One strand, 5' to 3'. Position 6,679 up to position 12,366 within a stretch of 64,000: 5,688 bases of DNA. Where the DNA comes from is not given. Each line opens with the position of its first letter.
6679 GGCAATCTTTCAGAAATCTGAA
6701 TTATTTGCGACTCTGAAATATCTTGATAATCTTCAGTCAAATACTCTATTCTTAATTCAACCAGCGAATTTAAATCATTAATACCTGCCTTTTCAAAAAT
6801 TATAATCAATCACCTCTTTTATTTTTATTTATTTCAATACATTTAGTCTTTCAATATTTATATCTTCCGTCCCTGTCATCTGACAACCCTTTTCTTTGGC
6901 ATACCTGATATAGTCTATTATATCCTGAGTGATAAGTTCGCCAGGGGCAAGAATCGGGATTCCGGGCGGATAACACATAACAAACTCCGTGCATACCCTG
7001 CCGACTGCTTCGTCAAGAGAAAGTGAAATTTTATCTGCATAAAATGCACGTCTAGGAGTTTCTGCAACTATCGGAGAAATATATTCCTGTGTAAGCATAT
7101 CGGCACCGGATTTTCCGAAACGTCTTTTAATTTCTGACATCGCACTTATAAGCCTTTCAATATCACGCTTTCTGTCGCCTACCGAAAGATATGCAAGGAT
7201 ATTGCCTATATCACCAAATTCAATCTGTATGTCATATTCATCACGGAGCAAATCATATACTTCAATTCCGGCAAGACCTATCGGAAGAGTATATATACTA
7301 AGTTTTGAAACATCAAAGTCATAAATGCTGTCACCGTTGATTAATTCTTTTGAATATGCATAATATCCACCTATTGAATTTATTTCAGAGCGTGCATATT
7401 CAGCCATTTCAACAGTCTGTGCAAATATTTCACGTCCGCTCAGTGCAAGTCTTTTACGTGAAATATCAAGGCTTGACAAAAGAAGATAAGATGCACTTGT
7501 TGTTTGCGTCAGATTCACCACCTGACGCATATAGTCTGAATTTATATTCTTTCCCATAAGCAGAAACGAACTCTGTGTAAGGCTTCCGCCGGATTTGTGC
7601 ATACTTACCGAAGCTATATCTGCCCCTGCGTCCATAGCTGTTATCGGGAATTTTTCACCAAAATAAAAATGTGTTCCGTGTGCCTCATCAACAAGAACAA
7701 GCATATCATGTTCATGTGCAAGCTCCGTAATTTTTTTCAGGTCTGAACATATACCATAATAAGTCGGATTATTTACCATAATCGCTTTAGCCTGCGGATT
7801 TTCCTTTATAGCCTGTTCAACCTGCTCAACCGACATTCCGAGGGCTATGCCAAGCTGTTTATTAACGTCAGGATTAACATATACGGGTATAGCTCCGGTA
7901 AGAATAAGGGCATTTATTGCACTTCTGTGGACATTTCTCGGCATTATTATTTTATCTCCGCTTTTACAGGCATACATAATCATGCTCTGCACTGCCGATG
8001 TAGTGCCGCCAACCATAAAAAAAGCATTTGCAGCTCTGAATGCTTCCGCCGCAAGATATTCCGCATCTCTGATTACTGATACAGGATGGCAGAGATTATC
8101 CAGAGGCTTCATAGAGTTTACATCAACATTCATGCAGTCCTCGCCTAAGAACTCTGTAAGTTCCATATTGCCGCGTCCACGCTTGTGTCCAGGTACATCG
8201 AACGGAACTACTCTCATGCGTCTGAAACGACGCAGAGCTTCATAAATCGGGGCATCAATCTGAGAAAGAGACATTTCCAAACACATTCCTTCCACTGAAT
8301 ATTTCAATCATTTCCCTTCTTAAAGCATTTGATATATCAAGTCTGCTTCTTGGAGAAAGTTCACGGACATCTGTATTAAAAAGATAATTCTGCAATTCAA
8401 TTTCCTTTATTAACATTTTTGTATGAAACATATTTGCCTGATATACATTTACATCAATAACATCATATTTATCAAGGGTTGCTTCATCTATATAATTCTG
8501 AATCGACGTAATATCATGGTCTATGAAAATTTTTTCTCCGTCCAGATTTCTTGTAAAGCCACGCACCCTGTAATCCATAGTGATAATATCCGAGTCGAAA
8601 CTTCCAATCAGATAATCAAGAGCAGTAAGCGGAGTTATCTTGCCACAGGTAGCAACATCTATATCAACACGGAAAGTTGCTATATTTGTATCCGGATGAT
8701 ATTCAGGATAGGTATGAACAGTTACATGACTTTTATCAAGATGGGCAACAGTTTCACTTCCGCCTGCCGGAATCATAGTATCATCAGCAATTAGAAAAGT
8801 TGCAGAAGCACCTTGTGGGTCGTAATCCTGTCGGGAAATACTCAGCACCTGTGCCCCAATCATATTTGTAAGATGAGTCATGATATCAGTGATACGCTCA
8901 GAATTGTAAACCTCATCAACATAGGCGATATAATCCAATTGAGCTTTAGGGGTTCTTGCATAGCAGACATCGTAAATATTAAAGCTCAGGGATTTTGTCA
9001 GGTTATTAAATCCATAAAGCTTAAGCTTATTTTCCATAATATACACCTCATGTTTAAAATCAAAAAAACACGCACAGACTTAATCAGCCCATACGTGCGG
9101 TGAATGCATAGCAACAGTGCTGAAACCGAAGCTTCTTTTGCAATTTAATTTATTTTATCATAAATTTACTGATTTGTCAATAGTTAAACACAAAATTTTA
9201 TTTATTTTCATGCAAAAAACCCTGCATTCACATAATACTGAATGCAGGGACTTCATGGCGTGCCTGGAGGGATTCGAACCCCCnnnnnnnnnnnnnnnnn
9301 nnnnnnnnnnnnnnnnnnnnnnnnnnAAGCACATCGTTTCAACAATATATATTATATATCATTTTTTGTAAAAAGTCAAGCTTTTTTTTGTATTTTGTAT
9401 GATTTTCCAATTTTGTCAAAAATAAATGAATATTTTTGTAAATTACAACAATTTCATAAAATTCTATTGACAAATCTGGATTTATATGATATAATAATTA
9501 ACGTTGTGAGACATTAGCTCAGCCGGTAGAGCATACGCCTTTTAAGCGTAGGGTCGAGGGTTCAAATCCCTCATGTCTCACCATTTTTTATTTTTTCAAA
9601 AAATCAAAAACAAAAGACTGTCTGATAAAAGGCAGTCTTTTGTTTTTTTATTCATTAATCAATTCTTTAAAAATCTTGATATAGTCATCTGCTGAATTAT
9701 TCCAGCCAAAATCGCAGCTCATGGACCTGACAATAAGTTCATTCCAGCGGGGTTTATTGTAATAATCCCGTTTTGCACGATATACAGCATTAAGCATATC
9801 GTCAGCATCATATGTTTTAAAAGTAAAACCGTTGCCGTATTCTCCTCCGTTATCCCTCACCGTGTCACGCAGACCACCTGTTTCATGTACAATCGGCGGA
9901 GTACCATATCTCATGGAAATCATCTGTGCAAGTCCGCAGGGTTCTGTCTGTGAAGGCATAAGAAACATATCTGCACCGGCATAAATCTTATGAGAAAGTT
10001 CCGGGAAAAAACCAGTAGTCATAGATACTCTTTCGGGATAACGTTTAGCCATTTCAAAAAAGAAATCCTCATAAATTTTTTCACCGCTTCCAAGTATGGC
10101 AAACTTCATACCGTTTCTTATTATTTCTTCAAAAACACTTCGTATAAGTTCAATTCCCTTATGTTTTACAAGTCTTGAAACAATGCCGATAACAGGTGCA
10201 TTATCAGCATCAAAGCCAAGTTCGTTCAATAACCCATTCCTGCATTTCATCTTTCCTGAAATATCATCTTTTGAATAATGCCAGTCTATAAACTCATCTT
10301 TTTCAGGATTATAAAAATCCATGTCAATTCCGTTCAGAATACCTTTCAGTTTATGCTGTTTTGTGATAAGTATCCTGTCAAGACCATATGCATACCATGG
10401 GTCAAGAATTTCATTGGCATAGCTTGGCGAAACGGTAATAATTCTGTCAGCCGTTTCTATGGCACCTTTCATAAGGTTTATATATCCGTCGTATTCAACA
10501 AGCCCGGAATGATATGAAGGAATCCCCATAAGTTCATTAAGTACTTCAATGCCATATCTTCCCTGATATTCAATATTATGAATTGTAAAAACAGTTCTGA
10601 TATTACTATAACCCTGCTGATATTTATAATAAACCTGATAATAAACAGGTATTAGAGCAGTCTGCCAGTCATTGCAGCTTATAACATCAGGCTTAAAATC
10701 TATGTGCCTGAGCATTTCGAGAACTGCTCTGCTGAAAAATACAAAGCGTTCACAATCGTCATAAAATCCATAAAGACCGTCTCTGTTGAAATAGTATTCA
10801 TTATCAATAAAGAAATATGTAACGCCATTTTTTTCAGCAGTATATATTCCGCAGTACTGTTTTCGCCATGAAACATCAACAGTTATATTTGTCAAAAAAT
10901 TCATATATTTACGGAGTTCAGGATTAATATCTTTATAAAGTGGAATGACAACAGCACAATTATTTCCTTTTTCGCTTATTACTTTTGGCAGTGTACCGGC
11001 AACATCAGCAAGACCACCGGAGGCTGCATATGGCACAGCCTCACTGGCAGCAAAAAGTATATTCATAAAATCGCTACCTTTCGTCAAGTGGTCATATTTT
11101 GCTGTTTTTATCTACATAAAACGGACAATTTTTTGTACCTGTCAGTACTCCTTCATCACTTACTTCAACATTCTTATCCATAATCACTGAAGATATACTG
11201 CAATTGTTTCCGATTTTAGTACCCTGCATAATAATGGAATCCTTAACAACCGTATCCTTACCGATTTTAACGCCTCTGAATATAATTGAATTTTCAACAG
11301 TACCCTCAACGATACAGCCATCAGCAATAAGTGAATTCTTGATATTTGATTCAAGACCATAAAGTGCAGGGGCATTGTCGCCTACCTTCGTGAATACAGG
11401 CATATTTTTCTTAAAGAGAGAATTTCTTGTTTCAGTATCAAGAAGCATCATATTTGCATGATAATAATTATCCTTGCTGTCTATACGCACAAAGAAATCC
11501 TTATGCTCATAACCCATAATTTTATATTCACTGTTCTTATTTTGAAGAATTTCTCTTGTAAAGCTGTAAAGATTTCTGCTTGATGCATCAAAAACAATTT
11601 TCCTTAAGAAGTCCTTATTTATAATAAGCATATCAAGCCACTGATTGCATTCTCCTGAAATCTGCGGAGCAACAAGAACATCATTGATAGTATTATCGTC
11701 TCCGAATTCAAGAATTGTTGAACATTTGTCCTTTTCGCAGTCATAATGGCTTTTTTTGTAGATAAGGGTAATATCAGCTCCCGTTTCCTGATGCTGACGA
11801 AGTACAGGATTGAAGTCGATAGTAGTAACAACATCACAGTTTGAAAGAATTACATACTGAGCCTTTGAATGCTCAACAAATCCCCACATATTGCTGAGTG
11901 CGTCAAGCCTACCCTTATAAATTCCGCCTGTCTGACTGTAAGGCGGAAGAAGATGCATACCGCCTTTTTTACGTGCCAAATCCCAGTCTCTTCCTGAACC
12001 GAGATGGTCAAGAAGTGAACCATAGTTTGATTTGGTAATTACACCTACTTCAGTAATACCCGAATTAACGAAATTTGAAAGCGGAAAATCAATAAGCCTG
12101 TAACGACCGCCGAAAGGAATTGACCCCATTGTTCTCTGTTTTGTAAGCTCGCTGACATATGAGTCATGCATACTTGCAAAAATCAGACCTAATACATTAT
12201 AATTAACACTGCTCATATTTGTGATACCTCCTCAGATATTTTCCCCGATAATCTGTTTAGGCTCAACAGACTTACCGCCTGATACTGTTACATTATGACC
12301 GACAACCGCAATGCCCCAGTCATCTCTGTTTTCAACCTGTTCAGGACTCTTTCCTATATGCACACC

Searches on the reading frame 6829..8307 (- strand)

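Call 52: search_protein_families(library=pfam, proteins=[window:6829-8307:-], max_evalue=0.00001)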
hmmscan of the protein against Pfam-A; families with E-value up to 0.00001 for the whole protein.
window:6829-8307:- (492 aa): 8 families
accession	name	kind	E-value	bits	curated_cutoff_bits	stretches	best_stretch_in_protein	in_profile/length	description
PF01276.26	OKR_DC_1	-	6.8e-73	246.2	27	1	20-331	2-339/417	Orn/Lys/Arg decarboxylase, major domain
PF01041.23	DegT_DnrJ_EryC1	-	2.2e-13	50.6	19.8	1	90-217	37-155/360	DegT/DnrJ/EryC1/StrS aminotransferase family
PF00155.27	Aminotran_1_2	-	3.6e-13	49.9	19.7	1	78-239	43-220/361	Aminotransferase class I and II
PF03711.20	OKR_DC_1_C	-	4.1e-10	40.5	24.2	1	428-479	65-119/132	Orn/Lys/Arg decarboxylase, C-terminal domain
PF00266.25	Aminotran_5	-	6.8e-10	38.9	21.5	1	95-240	64-203/371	Aminotransferase class-V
PF01053.26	Cys_Met_Meta_PP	-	5.8e-08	32.1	27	1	91-238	66-198/381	Cys/Met metabolism PLP-dependent enzyme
PF01212.27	Beta_elim_lyase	-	1.3e-07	31.7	27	1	82-253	37-213/288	Beta-eliminating lyase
PF05889.19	SepSecS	-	1e-06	28.2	21.1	1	86-216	67-201/389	O-phosphoseryl-tRNA(Sec) selenium transferase, SepSecS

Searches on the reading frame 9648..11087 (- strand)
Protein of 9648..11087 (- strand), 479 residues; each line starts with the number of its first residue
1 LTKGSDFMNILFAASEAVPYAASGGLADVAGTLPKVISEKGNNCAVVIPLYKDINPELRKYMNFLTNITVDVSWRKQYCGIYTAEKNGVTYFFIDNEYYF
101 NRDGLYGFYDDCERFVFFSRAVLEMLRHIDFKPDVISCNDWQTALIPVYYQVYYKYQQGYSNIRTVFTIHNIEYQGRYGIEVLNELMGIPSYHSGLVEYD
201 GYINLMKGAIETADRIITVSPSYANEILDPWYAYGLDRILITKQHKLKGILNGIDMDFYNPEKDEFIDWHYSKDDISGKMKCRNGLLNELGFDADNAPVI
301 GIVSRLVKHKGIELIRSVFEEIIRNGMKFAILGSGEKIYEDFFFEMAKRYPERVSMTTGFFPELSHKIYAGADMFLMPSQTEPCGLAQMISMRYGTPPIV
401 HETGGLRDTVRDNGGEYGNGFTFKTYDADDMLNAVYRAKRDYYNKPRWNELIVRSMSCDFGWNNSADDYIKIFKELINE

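Call 52: search_protein_families(library=pfam, proteins=[window:9648-11087:-], max_evalue=0.00001)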
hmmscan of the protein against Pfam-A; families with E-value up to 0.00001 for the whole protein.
window:9648-11087:- (479 aa): 4 families
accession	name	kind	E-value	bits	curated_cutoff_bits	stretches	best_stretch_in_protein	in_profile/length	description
PF08323.17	Glyco_transf_5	-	2.8e-80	269.9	22.7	1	9-240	1-237/239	Starch synthase catalytic domain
PF00534.26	Glycos_transf_1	-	1.5e-18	67.4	26.4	1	295-442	13-159/172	Glycosyl transferases group 1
PF13692.12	Glyco_trans_1_4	-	4.3e-16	59.9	27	1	298-438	2-139/142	Glycosyl transferases group 1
PF13439.12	Glyco_transf_4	-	1.8e-06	28.5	28.5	1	106-229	48-150/170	Glycosyltransferase Family 4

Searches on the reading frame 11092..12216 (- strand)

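Call 52: search_protein_families(library=pfam, proteins=[window:11092-12216:-], max_evalue=0.00001)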
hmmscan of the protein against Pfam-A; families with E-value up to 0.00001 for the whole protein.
window:11092-12216:- (374 aa): 4 families
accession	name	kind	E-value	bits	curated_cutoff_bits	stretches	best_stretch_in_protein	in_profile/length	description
PF24894.1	Hexapep_GlmU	-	3.9e-16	59.5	23.3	1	290-355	14-80/104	GlmU-like, C-terminal hexapeptide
PF00483.29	NTP_transferase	-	1.8e-11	44.5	21.2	1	23-154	15-136/245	Nucleotidyl transferase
PF25084.1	LbH_EIF2B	-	1.5e-08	35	54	1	294-355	21-84/105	EIF2B subunit epsilon LbH domain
PF25247.1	LbH_GLGC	-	2.7e-08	34.2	27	0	289-330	10-52/135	GLGC left-handed parallel beta-helix domain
